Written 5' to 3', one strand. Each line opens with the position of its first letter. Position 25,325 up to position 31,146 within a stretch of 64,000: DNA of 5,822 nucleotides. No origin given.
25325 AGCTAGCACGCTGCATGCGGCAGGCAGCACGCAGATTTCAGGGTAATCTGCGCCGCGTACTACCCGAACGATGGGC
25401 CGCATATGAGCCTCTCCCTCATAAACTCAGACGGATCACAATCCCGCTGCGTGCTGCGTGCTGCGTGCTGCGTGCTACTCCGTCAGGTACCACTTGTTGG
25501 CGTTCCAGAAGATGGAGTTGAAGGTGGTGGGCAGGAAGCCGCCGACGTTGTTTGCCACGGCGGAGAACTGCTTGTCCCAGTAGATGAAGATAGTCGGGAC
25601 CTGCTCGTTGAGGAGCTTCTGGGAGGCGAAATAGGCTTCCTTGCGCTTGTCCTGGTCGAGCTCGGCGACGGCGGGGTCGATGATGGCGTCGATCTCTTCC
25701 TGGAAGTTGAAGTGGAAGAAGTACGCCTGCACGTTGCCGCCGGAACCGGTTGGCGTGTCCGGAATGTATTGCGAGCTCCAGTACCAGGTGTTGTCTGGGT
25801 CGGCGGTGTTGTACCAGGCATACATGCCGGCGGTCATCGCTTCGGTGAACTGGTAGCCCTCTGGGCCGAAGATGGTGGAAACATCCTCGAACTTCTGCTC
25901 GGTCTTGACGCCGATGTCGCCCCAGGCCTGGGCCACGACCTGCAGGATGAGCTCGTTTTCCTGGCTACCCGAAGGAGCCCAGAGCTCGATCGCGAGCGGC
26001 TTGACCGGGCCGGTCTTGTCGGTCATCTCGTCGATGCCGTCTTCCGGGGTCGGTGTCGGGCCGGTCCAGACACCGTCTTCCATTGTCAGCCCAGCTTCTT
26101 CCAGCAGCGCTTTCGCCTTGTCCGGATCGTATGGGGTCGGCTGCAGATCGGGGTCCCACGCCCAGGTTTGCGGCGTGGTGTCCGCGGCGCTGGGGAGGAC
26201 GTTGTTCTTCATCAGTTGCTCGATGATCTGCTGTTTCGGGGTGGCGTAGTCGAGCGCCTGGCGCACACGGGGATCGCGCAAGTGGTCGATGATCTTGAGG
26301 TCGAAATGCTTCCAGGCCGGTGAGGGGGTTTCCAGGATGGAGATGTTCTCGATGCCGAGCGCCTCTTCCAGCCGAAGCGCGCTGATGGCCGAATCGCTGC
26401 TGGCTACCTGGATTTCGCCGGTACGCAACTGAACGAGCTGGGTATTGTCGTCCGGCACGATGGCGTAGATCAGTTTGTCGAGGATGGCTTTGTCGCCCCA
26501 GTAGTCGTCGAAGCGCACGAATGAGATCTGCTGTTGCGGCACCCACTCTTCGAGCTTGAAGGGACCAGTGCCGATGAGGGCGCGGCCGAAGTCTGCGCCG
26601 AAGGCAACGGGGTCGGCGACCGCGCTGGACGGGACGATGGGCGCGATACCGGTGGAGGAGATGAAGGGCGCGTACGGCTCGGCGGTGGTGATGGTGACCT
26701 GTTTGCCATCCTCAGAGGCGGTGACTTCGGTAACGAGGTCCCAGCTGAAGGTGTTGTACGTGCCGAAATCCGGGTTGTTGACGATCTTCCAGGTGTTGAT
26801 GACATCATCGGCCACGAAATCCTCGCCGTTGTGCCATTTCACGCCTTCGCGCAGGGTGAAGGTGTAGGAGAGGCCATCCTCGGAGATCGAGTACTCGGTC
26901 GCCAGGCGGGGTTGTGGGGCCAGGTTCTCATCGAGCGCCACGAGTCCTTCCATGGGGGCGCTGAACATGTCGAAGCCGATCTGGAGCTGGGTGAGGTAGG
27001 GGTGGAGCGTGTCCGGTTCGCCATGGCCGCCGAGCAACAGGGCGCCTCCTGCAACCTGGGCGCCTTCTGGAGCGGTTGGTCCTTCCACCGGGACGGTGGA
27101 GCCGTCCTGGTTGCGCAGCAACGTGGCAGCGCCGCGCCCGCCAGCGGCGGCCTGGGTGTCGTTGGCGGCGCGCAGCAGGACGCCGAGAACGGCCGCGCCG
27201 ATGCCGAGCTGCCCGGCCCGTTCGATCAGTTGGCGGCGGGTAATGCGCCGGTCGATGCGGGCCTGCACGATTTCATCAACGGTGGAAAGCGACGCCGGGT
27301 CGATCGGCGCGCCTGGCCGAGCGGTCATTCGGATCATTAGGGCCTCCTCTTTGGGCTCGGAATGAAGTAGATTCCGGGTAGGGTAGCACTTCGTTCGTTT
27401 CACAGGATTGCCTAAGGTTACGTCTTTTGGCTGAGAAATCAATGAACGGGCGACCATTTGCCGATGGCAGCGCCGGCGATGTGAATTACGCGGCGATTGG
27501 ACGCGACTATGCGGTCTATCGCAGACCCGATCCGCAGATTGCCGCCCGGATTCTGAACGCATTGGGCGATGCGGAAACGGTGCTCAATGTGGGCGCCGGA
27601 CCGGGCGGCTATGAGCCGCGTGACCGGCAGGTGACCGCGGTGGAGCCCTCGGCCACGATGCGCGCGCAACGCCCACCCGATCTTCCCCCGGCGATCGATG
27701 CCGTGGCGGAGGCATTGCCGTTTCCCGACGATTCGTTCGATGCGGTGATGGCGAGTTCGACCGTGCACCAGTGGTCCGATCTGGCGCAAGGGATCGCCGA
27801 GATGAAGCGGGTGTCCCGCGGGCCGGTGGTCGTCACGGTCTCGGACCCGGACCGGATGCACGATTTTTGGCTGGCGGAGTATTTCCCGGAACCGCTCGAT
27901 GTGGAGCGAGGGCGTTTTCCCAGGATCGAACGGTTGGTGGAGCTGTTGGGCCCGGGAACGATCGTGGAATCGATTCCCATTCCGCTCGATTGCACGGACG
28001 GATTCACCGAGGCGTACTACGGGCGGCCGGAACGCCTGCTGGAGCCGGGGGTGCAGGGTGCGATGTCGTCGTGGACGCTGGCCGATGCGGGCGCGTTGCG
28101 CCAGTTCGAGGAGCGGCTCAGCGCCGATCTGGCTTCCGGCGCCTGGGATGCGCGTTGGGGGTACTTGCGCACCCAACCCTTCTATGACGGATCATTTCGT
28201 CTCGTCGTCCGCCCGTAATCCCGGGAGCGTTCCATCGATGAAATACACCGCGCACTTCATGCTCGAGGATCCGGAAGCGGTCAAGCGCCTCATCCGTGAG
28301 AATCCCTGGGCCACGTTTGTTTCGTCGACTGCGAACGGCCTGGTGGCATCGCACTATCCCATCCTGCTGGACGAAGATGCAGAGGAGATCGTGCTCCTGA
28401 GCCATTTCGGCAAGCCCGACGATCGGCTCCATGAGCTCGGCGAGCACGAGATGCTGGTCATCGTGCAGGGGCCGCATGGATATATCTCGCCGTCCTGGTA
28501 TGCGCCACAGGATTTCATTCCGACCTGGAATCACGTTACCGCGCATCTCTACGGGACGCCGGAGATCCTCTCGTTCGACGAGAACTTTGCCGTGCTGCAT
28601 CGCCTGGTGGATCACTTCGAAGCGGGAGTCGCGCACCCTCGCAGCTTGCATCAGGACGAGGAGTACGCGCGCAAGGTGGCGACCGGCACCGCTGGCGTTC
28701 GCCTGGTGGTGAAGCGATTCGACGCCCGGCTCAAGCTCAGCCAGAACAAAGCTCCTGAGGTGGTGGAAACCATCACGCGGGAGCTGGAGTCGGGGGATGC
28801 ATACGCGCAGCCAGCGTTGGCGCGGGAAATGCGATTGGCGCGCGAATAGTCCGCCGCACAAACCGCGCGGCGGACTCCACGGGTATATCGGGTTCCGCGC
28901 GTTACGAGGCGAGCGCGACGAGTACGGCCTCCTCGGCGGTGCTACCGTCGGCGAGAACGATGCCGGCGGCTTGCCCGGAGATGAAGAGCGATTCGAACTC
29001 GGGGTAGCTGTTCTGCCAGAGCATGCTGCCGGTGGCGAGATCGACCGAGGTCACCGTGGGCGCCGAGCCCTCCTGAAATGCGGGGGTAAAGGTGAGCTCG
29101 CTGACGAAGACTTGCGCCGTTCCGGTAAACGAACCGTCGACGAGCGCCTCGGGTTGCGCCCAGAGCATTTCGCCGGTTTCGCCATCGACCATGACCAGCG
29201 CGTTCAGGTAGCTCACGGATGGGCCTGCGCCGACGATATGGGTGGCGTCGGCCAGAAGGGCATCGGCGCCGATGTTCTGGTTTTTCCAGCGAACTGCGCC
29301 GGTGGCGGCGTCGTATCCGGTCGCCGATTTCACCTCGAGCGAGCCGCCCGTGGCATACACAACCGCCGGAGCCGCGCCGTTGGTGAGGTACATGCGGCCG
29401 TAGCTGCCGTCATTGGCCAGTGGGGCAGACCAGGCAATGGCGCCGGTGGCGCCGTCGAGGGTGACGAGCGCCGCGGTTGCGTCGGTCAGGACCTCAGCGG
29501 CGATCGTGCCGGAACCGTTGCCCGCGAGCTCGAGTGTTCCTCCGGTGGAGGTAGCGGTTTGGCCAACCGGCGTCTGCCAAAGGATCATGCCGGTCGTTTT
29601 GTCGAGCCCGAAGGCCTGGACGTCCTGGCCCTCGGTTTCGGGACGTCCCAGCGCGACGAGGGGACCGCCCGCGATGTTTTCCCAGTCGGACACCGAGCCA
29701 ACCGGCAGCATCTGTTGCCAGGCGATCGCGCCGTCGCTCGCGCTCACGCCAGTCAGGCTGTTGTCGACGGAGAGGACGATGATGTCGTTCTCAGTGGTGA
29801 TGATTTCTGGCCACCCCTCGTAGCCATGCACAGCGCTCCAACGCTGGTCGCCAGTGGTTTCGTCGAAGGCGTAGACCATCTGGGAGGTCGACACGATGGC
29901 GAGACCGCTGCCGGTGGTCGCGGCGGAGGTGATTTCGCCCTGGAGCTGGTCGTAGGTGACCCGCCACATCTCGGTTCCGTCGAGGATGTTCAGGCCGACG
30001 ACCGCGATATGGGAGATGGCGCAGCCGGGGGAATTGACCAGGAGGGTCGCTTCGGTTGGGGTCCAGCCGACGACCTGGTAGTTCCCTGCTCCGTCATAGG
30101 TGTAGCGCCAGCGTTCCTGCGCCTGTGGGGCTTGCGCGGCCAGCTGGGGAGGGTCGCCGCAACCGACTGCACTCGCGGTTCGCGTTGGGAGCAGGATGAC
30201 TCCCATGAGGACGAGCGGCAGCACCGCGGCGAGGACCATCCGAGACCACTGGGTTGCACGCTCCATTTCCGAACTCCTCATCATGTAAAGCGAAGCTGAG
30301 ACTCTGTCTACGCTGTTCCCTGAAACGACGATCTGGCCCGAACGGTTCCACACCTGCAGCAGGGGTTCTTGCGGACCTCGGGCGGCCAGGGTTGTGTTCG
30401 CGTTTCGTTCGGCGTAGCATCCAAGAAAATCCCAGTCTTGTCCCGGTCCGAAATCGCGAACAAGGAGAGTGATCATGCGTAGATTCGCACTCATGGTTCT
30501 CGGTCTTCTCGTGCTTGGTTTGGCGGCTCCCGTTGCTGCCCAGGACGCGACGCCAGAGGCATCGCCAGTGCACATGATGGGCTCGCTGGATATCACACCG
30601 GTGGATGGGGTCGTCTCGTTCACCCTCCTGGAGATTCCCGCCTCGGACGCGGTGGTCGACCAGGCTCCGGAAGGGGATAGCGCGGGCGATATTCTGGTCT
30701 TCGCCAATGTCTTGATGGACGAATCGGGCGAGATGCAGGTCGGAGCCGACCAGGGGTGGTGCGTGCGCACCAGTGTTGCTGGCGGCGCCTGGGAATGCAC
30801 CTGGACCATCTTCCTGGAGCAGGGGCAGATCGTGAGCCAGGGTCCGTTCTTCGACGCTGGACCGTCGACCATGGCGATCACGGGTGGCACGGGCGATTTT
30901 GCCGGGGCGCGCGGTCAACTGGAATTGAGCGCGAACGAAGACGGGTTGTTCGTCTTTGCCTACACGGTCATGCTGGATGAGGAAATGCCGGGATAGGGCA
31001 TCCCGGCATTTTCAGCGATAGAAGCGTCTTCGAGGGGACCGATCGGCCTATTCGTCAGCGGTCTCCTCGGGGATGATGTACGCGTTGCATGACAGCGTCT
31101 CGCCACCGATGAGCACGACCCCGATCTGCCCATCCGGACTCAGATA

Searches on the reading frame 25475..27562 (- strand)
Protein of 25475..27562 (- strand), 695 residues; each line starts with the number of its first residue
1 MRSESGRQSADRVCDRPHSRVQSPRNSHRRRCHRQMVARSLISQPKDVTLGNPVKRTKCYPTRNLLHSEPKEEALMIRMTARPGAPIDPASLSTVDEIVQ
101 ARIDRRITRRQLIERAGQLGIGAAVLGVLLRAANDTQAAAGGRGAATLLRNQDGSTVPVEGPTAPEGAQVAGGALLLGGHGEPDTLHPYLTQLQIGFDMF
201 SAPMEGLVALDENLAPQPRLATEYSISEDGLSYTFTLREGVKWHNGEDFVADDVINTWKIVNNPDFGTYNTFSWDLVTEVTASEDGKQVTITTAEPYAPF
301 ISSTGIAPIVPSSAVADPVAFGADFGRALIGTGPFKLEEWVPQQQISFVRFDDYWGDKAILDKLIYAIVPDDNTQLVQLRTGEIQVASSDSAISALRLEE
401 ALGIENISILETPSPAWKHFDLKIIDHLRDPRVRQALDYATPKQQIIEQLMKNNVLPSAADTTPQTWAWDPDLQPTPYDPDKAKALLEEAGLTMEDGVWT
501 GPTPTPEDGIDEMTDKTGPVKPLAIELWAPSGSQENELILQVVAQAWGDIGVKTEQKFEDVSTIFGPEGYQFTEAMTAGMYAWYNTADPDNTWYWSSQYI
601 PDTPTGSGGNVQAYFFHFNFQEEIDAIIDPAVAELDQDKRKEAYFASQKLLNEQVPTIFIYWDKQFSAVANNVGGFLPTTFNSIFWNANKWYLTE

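Call 13: search_protein_families(library=pfam, proteins=[window:25475-27562:-], max_evalue=0.001)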
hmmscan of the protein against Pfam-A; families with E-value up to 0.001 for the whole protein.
window:25475-27562:- (695 aa): 1 family
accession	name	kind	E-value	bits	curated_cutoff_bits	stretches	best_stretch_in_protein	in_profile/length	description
PF00496.27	SBP_bac_5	-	7.7e-79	265.9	32.4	1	216-591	2-352/368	Bacterial extracellular solute-binding proteins, family 5 Middle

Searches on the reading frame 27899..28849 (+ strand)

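Call 13: search_protein_families(library=pfam, proteins=[window:27899-28849:+], max_evalue=0.001)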
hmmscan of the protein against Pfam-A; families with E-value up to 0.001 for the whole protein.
window:27899-28849:+ (316 aa): 1 family
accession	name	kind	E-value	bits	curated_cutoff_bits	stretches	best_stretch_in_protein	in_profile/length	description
PF04299.18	FMN_bind_2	-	5.4e-38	130.8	22.4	1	116-273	3-168/168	Putative FMN-binding domain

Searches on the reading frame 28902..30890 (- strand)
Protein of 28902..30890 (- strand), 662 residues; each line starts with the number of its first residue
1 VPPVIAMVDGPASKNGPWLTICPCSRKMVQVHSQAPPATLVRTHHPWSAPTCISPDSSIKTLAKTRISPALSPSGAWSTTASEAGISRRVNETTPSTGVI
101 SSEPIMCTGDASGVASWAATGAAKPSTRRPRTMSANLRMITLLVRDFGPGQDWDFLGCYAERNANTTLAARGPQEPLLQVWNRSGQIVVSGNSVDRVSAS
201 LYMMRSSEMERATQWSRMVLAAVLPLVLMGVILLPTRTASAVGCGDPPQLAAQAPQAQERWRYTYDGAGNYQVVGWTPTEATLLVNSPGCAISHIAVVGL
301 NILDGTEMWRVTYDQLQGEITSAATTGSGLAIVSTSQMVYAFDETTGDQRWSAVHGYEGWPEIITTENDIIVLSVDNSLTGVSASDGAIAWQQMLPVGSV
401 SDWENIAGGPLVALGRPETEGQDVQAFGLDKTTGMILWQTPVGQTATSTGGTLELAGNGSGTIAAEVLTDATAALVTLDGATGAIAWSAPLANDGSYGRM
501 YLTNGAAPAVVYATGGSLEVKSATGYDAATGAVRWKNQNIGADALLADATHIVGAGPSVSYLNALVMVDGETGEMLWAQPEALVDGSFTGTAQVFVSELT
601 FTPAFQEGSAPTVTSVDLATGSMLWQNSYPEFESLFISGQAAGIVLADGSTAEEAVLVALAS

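Call 13: search_protein_families(library=pfam, proteins=[window:28902-30890:-], max_evalue=0.001)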
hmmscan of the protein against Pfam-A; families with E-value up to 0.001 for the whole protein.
window:28902-30890:- (662 aa): 4 families
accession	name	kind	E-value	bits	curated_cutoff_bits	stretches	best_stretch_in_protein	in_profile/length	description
PF13360.13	PQQ_2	-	5.7e-23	82.2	27.6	2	297-447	5-151/233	Outer membrane protein assembly factor BamB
PF25293.1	Beta-prop_EMC1_N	-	4.6e-07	30.2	34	1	368-540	32-195/219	EMC1 N-terminal beta-propeller domain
PF23727.1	Beta-prop_FAM234A_B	-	7.1e-07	28.5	26.4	0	429-491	57-118/467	FAM234A/B beta-propeller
PF13570.13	Beta-prop_ACSF4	-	1.4e-05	25.1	133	0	298-392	116-209/329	Beta-alanine-activating enzyme, beta-propeller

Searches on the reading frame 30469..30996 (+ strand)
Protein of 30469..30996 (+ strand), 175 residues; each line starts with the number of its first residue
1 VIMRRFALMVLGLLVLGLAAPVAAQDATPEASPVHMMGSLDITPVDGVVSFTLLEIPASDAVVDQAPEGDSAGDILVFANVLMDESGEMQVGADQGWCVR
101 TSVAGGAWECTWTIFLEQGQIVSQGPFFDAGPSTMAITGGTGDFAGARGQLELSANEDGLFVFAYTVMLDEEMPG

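Call 13: search_protein_families(library=pfam, proteins=[window:30469-30996:+], max_evalue=0.001)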
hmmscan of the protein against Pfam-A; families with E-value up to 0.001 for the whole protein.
window:30469-30996:+ (175 aa): 3 families
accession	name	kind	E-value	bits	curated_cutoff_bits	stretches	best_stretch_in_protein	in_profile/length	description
PF06351.16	Allene_ox_cyc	-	2.1e-09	37.8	31.2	1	64-154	27-122/175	Allene oxide cyclase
PF03018.19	Dirigent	-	1.8e-08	34.7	29.1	1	69-163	34-141/148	Dirigent-like protein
PF18678.6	AOC_like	-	3.2e-07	30.5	25.9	1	64-153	11-108/123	Allene oxide cyclase barrel like domain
